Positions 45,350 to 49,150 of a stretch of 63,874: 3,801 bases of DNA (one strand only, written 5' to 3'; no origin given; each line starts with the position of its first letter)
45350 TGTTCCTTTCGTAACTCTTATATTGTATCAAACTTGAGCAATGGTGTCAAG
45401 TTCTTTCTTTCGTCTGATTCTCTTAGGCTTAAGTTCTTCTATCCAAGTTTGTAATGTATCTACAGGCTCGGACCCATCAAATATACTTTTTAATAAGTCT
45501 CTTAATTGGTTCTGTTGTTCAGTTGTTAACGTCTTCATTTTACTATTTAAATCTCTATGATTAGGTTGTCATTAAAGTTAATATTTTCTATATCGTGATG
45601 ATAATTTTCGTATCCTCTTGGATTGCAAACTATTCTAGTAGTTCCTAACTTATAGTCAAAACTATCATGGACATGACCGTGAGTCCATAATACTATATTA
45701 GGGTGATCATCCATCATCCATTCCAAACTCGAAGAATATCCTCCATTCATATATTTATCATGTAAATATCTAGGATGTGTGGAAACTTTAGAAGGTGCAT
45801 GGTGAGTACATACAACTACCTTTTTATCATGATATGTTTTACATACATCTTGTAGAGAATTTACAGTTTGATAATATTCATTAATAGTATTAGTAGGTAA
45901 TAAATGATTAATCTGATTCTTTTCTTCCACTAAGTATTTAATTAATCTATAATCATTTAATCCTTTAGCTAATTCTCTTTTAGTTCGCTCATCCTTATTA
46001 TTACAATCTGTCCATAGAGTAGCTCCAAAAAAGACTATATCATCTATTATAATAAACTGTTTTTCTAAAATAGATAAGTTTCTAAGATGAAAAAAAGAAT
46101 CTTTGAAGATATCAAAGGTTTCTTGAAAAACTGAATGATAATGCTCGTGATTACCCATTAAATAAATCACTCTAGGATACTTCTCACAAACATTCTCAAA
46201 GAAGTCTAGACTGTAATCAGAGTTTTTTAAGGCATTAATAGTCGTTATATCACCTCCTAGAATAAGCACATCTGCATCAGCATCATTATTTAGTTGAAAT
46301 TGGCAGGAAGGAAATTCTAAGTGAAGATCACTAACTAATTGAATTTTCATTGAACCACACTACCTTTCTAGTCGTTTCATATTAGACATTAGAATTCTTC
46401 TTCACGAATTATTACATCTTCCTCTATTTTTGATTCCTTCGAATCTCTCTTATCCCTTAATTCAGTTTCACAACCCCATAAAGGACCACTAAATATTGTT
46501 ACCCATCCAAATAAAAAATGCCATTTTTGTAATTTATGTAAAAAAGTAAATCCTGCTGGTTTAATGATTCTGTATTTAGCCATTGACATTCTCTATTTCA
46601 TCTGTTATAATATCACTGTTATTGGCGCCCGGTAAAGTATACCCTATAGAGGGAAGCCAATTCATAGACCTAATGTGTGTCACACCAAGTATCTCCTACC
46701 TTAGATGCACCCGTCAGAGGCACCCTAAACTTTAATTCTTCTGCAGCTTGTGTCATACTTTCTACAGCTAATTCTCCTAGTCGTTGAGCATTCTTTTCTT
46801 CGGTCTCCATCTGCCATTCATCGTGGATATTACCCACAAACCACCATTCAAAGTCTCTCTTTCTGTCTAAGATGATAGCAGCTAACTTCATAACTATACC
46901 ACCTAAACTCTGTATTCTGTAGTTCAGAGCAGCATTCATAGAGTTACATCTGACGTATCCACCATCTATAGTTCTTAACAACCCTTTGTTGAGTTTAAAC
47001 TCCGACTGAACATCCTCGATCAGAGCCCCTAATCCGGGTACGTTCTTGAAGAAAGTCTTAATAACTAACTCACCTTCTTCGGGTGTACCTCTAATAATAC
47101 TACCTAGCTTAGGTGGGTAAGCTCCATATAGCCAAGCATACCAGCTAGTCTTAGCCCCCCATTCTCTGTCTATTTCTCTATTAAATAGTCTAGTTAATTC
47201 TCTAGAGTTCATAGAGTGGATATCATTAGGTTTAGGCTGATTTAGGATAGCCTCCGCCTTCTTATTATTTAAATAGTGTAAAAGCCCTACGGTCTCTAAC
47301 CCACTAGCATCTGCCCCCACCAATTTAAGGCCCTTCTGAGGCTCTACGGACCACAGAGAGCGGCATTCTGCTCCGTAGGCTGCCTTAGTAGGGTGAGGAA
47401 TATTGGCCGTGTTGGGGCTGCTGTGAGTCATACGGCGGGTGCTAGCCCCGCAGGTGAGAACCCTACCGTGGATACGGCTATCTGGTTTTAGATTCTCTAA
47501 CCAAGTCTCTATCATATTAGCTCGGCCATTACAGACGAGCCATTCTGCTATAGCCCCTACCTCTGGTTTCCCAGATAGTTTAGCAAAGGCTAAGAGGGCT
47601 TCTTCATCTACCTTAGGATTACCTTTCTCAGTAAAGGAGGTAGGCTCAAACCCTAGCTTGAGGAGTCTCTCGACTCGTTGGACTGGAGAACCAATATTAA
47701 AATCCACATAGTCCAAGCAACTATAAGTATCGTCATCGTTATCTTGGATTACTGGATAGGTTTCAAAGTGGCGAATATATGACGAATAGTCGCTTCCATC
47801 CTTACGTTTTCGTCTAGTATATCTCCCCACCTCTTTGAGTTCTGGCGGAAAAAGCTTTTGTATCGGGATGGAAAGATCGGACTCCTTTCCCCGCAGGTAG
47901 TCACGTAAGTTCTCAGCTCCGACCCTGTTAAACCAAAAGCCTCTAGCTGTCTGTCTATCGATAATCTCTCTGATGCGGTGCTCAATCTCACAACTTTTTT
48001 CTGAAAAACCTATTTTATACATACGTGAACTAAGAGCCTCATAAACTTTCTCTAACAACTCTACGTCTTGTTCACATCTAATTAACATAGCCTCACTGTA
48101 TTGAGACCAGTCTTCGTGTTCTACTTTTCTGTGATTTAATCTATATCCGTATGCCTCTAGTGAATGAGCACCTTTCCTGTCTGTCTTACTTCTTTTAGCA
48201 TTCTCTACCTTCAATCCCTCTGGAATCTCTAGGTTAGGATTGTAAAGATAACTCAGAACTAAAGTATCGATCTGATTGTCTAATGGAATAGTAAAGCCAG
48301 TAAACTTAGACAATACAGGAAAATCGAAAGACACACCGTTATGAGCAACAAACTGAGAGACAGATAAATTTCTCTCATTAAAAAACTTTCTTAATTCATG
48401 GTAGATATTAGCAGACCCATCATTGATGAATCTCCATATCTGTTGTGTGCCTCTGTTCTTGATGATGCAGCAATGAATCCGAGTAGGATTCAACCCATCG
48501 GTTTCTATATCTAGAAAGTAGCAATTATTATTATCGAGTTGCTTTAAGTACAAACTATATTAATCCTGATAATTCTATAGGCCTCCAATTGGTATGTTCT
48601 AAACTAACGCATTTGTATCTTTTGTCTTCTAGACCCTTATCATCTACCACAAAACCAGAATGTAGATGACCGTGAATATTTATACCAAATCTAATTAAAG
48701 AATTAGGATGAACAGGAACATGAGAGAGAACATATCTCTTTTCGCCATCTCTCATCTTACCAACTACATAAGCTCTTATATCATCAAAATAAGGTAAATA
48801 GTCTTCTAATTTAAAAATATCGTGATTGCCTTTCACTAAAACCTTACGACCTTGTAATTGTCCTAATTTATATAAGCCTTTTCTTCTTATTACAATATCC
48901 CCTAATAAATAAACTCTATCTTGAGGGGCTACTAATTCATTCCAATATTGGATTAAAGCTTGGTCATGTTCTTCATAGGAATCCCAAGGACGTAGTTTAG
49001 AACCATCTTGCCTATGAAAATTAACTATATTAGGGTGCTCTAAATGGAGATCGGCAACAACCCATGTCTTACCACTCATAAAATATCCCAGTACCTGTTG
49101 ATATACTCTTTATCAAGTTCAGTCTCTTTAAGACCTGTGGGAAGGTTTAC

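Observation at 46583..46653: Perfect sigma70 promoter (repeat copy A) firing antisense into the DNA polymerase gene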

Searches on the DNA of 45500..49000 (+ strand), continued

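Call 84: search_dna_similar(query=window:46575-46665:+, collection=phages, mode=distant, max_evalue=10, max_rows=20)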
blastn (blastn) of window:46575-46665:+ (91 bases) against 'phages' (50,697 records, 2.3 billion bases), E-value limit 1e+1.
Records with a match: 28; places in all: 28; records where one place covers at least 80% of the query: 0.
Best place of each record, by identity: >=99% 6; 95-99% 4; 90-95% 4; 80-90% 14.
By first word of the organism name: Bacillus 4; Prochlorococcus 3; Pseudomonas 2; Bacteriophage 2; Parabacteroides 2; Clostridium 2; Flavobacterium 2; Erwinia 2; Prevotella 2; Morganella 2; and 4 more.
By host as written in the record: - 4; Bacillus megaterium 4; Prochlorococcus sp. NATL1A 2; Pseudomonas aeruginosa ST773 (NDM-1-producing) 2; Clostridium difficile 2; Flavobacterium sp. LMO9 2; Erwinia billingiae 2; Prevotella sp. 2; and 6 more.
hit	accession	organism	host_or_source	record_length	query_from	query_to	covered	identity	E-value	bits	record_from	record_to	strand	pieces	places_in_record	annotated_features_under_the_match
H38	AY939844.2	Prochlorococcus phage P-SSM2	Prochlorococcus sp. NATL1A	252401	9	43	38%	82.9%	8e-1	37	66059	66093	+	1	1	none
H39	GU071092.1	Prochlorococcus phage P-SSM2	-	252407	9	43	38%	82.9%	8e-1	37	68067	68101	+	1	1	none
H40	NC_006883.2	Prochlorococcus phage P-SSM2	Prochlorococcus sp. NATL1A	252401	9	43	38%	82.9%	8e-1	37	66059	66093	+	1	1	none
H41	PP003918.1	Pseudomonas phage vB_Pae_U6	Pseudomonas aeruginosa ST773 ...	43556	22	56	38%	82.9%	3e+0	36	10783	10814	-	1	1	hypothetical protein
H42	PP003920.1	Pseudomonas phage vB_Pae_U8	Pseudomonas aeruginosa ST773 ...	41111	22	56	38%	82.9%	3e+0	36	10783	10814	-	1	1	replication initiation protein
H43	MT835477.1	Bacteriophage sp.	human fecal samples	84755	7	38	35%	87.5%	7e-2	41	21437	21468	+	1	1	record has no annotation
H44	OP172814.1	Parabacteroides phage PD482P1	Parabacteroides distasonis DA482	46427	9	38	33%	86.7%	1e+1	34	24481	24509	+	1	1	hypothetical protein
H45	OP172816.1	Parabacteroides phage PD691P3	Parabacteroides distasonis DA691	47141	9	38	33%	86.7%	1e+1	34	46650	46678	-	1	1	hypothetical protein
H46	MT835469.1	Bacteriophage sp.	human fecal samples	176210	12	40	32%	86.7%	1e+1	34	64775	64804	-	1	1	record has no annotation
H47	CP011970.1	Peptoclostridium phage phiCDIF1296T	Peptoclostridium difficile strain ...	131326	24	49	29%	88.5%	1e+1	35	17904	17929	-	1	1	hypothetical protein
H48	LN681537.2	Clostridium phage phiCD211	Clostridium difficile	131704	24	49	29%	88.5%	1e+1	35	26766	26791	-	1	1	hypothetical protein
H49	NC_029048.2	Clostridium phage phiCD211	Clostridium difficile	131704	24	49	29%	88.5%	1e+1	35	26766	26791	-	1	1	SHOCT domain-containing protein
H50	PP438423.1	Microcystis phage Mwe-JY31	Microcystis wesenbergii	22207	42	67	29%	88.5%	1e+1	35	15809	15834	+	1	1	hypothetical protein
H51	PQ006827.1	bajarodmic virus 619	Chaetodipus arenarius feces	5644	14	39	29%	88.5%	1e+1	35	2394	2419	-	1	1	DNA pilot protein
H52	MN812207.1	Flavobacterium phage vB_FspS_hattifnatt9-1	Flavobacterium sp. LMO9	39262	31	53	25%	91.3%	1e+1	34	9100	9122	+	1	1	hypothetical protein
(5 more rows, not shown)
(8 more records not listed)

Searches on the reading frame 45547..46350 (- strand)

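Call 12: search_protein_families(library=pfam, proteins=[window:45547-46350:-], max_evalue=0.01)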
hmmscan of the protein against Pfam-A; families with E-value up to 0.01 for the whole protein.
window:45547-46350:- (267 aa): 2 families
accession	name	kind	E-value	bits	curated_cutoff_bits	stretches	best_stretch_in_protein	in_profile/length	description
PF00149.33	Metallophos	-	6.7e-10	40.1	21.5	1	1-227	1-190/191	Calcineurin-like phosphoesterase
PF12850.12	Metallophos_2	-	0.0076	16.7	27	0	1-79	1-60/154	Calcineurin-like phosphoesterase superfamily domain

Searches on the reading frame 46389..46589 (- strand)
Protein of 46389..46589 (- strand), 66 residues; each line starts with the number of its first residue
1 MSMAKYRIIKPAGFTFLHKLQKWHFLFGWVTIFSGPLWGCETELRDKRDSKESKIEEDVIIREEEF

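Call 12: search_protein_families(library=pfam, proteins=[window:46389-46589:-], max_evalue=0.01)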
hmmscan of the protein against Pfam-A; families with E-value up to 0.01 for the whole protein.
window:46389-46589:- (66 aa): 0 families

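Call 51: search_protein_families(library=phrogs, proteins=[window:46389-46589:-], max_evalue=0.001)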
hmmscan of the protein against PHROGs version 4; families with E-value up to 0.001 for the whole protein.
window:46389-46589:- (66 aa): 0 families
